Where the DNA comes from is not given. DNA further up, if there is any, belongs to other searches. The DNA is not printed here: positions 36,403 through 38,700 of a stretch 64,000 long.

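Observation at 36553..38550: ABC substrate-binding protein with pre-PGF-like domain and PGF-CTERM anchor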

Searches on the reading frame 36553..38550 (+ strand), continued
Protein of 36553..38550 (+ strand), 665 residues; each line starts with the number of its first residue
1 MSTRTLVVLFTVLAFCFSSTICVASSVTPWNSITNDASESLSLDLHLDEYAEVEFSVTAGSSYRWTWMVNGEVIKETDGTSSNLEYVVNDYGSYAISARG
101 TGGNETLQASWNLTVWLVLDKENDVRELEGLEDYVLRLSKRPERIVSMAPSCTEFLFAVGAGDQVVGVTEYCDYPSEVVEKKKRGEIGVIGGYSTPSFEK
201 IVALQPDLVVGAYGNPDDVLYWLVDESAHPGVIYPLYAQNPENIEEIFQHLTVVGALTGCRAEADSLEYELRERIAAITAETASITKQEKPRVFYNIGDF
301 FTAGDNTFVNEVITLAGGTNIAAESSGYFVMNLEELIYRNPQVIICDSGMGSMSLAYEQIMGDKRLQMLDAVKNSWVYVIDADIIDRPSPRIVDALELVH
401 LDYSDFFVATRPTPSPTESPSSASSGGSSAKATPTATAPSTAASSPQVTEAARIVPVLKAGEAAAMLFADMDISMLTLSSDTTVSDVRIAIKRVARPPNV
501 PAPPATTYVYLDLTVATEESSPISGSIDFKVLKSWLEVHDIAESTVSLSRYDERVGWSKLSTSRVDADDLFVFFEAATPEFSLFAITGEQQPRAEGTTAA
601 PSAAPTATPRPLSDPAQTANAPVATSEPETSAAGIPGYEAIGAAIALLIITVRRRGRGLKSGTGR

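Call 35: search_solved_structures(query=window:36553-38547:+, max_evalue=0.001, show_alignments=1)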
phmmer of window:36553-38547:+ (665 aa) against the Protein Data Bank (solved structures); distinct sequences matched with E-value up to 0.001: 26.
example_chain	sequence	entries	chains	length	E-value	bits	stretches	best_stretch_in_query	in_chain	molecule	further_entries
5ysc_A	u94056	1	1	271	3e-25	91.9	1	142-399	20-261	Vitamin B12-binding protein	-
4m7o_A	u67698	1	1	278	5.4e-25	91.1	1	139-397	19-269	Iron-binding protein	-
2r7a_A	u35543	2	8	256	9.4e-17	63.8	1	143-401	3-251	Bacterial heme binding protein | Periplasmic HEME binding protein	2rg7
5m34_A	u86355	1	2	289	2.4e-15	59.2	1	138-394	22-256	Vitamin B12-binding protein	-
5m3b_A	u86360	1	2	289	4.8e-15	58.2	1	138-394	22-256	Vitamin B12-binding protein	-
5m2q_A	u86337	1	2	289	5.1e-15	58.1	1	138-394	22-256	Outer membrane protein A,Vitamin B12-binding protein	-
5ovw_A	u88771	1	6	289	8.9e-15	57.3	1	138-394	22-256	Vitamin B12-binding protein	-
5m29_A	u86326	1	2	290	9e-15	57.3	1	138-394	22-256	Vitamin B12-binding protein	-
1n4a_A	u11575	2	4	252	1.8e-14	56.3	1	144-395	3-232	Vitamin B12 transport protein btuF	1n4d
4dbl_E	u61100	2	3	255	1.8e-14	56.3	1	143-394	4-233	Vitamin B12-binding protein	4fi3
1n2z_A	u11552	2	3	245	1.8e-14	56.3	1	143-393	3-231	Vitamin B12 transport protein btuF | Vitamin B12-binding protein btuF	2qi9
4mlz_A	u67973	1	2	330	1.4e-12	50.1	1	140-392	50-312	Periplasmic binding protein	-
5gj3_A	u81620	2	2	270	2.6e-11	45.9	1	143-353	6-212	Periplasmic binding protein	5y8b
2r79_A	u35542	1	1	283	1.4e-09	40.2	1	142-412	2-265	Periplasmic binding protein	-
5cr9_A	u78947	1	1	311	7.4e-09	37.8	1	142-402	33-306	ABC-type Fe3+-hydroxamate transport system, periplasmic component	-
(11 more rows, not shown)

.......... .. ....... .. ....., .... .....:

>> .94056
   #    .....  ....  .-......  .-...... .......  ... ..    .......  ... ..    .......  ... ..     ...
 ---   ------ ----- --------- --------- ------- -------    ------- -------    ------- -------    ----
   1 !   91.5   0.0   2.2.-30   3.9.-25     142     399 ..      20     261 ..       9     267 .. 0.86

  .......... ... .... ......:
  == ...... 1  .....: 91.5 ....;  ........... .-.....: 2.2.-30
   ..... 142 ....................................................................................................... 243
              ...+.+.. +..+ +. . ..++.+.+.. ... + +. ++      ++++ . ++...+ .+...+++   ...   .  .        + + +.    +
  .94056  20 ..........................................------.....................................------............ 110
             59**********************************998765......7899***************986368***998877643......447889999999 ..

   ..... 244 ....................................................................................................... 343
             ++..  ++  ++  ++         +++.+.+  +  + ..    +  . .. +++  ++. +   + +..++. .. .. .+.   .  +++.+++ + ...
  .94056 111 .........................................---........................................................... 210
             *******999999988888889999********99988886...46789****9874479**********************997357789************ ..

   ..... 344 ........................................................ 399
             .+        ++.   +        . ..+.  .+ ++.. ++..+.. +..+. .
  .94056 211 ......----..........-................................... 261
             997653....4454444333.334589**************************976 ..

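Call 41: find_encoding_contigs(protein=P0001, flank=10000, max_places=3)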
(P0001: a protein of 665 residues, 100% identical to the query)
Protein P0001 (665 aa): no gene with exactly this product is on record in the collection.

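Call 42: find_encoding_contigs(protein=P0002, flank=10000, max_places=4)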
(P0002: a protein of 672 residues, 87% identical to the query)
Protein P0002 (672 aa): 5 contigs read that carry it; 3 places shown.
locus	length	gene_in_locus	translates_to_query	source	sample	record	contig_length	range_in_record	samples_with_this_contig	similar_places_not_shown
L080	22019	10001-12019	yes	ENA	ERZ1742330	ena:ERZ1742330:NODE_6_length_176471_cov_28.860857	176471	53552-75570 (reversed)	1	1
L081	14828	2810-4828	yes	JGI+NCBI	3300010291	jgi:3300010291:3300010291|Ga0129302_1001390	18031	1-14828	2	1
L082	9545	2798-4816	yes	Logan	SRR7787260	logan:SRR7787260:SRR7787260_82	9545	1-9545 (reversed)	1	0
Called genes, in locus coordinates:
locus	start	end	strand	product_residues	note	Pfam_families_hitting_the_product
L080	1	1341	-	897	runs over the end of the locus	PF00690:Cation_ATPase_N, PF00122:E1-E2_ATPase, PF13246:Cation_ATPase, PF00702:Hydrolase, PF00689:Cation_ATPase_C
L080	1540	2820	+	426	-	PF00209:SNF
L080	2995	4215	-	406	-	PF00890:FAD_binding_2 (weak), PF01266:DAO (weak), PF01494:FAD_binding_3, PF03486:HI0933_like (weak), PF07992:Pyr_redox_2, PF12831:FAD_oxidored, PF13450:NAD_binding_8 (weak), PF22578:GGR_cat, +2 more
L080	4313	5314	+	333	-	PF00814:TsaD, PF22521:HypF_C_2 (weak)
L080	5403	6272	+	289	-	PF00696:AA_kinase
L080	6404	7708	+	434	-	PF02501:T2SSI (faint), PF14478:DUF4430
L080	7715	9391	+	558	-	PF13360:PQQ_2, PF01011:PQQ (faint), PF13570:Beta-prop_ACSF4, PF13360:PQQ_2, PF13570:Beta-prop_ACSF4, PF13360:PQQ_2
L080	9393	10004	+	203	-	PF01902:Diphthami_syn_2_N, PF28410:Diphthami_syn_2_C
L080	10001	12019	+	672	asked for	PF01497:Peripla_BP_2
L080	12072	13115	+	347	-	PF01032:FecCD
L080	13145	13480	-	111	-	PF01990:ATP-synt_F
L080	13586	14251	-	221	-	PF01991:vATP-synt_E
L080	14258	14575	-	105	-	-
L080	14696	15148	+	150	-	PF03205:MobB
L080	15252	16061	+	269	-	PF01261:AP_endonuc_2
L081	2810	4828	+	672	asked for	PF01497:Peripla_BP_2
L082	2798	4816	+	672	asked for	PF01497:Peripla_BP_2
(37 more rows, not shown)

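Call 48: search_protein_families(library=ncbifam, proteins=[L010:1844-2959:+, L015:94-1002:+, L017:308-1204:+, L007:17882-18622:+, L007:18601-19218:+, L033:7669-8433:+, L033:6503-7372:+, L010:17400-18197:+, L010:889-1671:+, L007:14122-14769:+], max_evalue=0.001)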
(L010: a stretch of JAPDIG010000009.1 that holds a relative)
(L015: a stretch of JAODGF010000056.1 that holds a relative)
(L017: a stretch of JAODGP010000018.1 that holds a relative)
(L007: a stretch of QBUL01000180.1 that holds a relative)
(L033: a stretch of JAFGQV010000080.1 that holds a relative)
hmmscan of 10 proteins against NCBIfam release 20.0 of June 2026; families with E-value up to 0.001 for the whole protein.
L010:1844-2959:+ (371 aa): 1 family
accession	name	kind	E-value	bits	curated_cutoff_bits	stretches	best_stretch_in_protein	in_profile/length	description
NF046093.1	AZOBR_p60025_fam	subfamily_domain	1.1e-05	24.8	150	1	74-207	95-217/232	AZOBR_p60025 family cell surface glycopolymer formation protein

L015:94-1002:+ (302 aa): 1 family
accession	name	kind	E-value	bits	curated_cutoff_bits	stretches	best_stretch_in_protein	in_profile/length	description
NF046093.1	AZOBR_p60025_fam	subfamily_domain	1.5e-05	24.4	150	1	5-130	95-219/232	AZOBR_p60025 family cell surface glycopolymer formation protein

L017:308-1204:+ (298 aa): 0 families

L007:17882-18622:+ (246 aa): 0 families

L007:18601-19218:+ (205 aa): 0 families

L033:7669-8433:+ (254 aa): 2 families
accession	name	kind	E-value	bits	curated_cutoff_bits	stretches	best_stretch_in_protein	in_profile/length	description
TIGR02454.1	ECF_T_CbiQ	equivalog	8.6e-54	182.4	111.8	1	20-215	5-200/200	cobalt ECF transporter T component CbiQ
NF012029.0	PRK15485.1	equivalog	9.2e-31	107.6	303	1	2-223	2-225/225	energy-coupling factor ABC transporter transmembrane protein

L033:6503-7372:+ (289 aa): 12 families
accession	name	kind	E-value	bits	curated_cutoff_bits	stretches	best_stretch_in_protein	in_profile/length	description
NF006184.0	PRK08319.1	equivalog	2e-100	335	180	1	62-283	1-221/224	energy-coupling factor ABC transporter permease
TIGR00123.1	cbiM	equivalog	4.8e-95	317.5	184.15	1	62-275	1-213/214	cobalt ECF transporter S component CbiM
NF004902.0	PRK06265.1-1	equivalog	5.7e-28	98.1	219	1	62-279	1-208/213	cobalt transporter CbiM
NF008873.0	PRK11909.1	equivalog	8.1e-27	94.5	225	1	62-277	1-221/230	cobalt transporter CbiM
NF005598.0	PRK07331.1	equivalog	2.9e-22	79.5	401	1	62-278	1-224/323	cobalt transporter CbiM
NF004906.0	PRK06265.2-1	equivalog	1.5e-17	64.2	205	1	62-276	1-211/212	cobalt transporter CbiM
NF004907.0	PRK06265.2-2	subfamily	1.6e-17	63.8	200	1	56-275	15-218/221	cobalt transporter CbiM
NF004905.0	PRK06265.1-5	equivalog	5.5e-14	52.8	173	1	62-276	1-199/205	cobalt transporter CbiM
NF004909.0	PRK06265.2-5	equivalog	7.1e-10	39.3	172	1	62-275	1-195/196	cobalt transporter CbiM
NF004903.0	PRK06265.1-3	equivalog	1.8e-09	37.4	193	1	101-275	36-199/211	cobalt transporter CbiM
NF004904.0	PRK06265.1-4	equivalog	6.2e-08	32.5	172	1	62-276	1-201/206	cobalt transporter CbiM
NF004908.0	PRK06265.2-3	equivalog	1.2e-07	31.9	205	1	62-275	1-198/211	cobalt transporter CbiM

L010:17400-18197:+ (265 aa): 8 families
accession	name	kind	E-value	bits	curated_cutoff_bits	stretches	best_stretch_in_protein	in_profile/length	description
NF040733.1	ABC_perm_U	equivalog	1.9e-47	161.8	295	1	13-259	7-249/251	ABC transporter permease subunit SaoP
TIGR01183.1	ntrB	equivalog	5.8e-41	140.4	209.05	1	55-249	11-201/202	nitrate ABC transporter permease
NF008470.0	PRK11365.1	equivalog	6e-30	104.5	347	1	23-259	20-253/263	aliphatic sulfonate ABC transporter permease SsuC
NF007545.0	PRK10160.1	equivalog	2.3e-29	102.7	342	1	10-250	20-263/275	taurine ABC transporter permease TauC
TIGR03416.1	ABC_choXWV_perm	equivalog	1.1e-10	41.5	363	1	78-247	103-267/267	choline ABC transporter permease subunit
NF011624.0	PRK15050.1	equivalog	2e-05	23.9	247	1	144-189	180-224/297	2-aminoethylphosphonate ABC transporter permease subunit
TIGR03226.1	PhnU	equivalog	2.4e-05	23.9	283.45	1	142-191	196-244/311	2-aminoethylphosphonate ABC transporter permease subunit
NF008196.0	PRK10952.1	equivalog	3.8e-05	22.7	439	1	80-248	163-326/356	glycine betaine/L-proline ABC transporter permease ProW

L010:889-1671:+ (260 aa): 9 families
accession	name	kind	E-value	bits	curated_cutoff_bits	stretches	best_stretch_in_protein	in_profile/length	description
TIGR01247.1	drrB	subfamily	2.9e-64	217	223.05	1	16-252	1-235/236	daunorubicin resistance ABC transporter membrane protein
TIGR03861.1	phenyl_ABC_PedC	subfamily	4.6e-29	101.8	241.35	1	7-223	1-223/253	alcohol ABC transporter, permease protein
NF011648.0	PRK15066.1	subfamily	7e-24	84.8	225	1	2-254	2-250/257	ABC transporter permease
TIGR01291.1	nodJ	subfamily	7.8e-15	55.1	206.65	1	7-237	7-233/253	ABC-2 type transporter, NodJ family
TIGR00025.1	Mtu_efflux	paralog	2.1e-13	50.4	146.9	1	68-224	45-203/238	ABC transporter efflux protein, DrrB family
TIGR01248.1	drrC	subfamily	2.2e-12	47.4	165.65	1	74-219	2-147/152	daunorubicin resistance protein C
TIGR03062.1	pip_yhgE_Cterm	subfamily_domain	8.2e-09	35.4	102.2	1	95-248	51-198/208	YhgE/Pip family protein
NF038293.1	permease_SagH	equivalog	6.6e-08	31.8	450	1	65-197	181-312/370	SagH family ABC transporter permease subunit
NF033858.1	ABC2_perm_RbbA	equivalog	1.3e-06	26.6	1050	1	57-222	708-874/909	ribosome-associated ATPase/putative transporter RbbA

L007:14122-14769:+ (215 aa): 12 families
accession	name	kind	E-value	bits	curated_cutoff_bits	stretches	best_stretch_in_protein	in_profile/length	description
NF004905.0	PRK06265.1-5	equivalog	1.6e-58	198.2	173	1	1-207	1-197/205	cobalt transporter CbiM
NF004906.0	PRK06265.2-1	equivalog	1.8e-50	171.8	205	1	1-209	1-211/212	cobalt transporter CbiM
NF004907.0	PRK06265.2-2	subfamily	1.2e-48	165.6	200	1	1-208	21-218/221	cobalt transporter CbiM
NF004903.0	PRK06265.1-3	equivalog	2.9e-44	151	193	1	1-208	2-199/211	cobalt transporter CbiM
NF004908.0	PRK06265.2-3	equivalog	4.6e-44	150.9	205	1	1-208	1-198/211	cobalt transporter CbiM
NF004909.0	PRK06265.2-5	equivalog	1.3e-39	136.3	172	1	1-207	1-194/196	cobalt transporter CbiM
NF004904.0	PRK06265.1-4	equivalog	2.6e-34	118.7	172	1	1-207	1-199/206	cobalt transporter CbiM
NF006184.0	PRK08319.1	equivalog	1.4e-18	67.2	180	1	1-210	1-215/224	energy-coupling factor ABC transporter permease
NF004902.0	PRK06265.1-1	equivalog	8.7e-17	61.5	219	1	1-209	1-205/213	cobalt transporter CbiM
NF008873.0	PRK11909.1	equivalog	2.2e-13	50.6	225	1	1-206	1-217/230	cobalt transporter CbiM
TIGR00123.1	cbiM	equivalog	3.3e-10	40.2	184.15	1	1-207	1-212/214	cobalt ECF transporter S component CbiM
NF005598.0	PRK07331.1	equivalog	1.8e-09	37.5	401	1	1-207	1-220/323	cobalt transporter CbiM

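Call 55: predict_structure(alignment_id=A2)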
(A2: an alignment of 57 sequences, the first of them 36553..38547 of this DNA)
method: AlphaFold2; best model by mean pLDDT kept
length: 665 residues; sequences in the alignment: 57
mean_pLDDT: 75.7   pTM: 0.56
mean pLDDT of the five models: 75.7, 68.5, 68.2, 59.9, 59.0
residues with pLDDT >= 90: 236; 70-90: 256; 50-70: 48; < 50: 125
segments of 3 or more residues with pLDDT < 50: 15-24, 191-194, 351-354, 413-447, 593-644, 646-648, 650-665
pLDDT, mean of each block of 10 residues (from residue 1): 59 46 68 95 93 96 96 97 95 96 92 92 63 83 88 88 82 68 71 58 86 73 78 80 88 92 94 95 87 85 82 93 81 86 83 64 87 90 79 91 85 43 28 25 41 80 78 89 86 88 91 86 90 90 93 91 87 92 93 43 29 28 28 30 47 37 28
secondary structure, 60 per line:
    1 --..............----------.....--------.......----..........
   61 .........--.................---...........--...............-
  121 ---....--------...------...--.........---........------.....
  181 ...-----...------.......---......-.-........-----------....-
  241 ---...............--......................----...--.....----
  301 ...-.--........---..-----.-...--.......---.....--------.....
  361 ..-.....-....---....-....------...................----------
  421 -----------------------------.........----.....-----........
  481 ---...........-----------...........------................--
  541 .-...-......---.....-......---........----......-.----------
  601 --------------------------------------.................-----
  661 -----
elements in order (helices of 4 or more, strands of 3 or more residues): H3-16 E27-31 E40-46 E51-69 E72-88 E92-102 E105-119 H124-127 E136-138 E145-147 H150-158 E165-169 H176-183 E189-191 H198-204 E208-213 H217-224 E236-239 H244-258 H261-282 E292-296 E301-303 H308-315 E328-330 H333-339 E343-347 H356-362 H364-368 H370-373 E377-380 H382-385 H392-410 E450-458 E463-467 E473-480 E484-494 E506-516 E523-532 H533-538 E547-552 E556-560 E562-567 E571-578 E583-588 H639-655
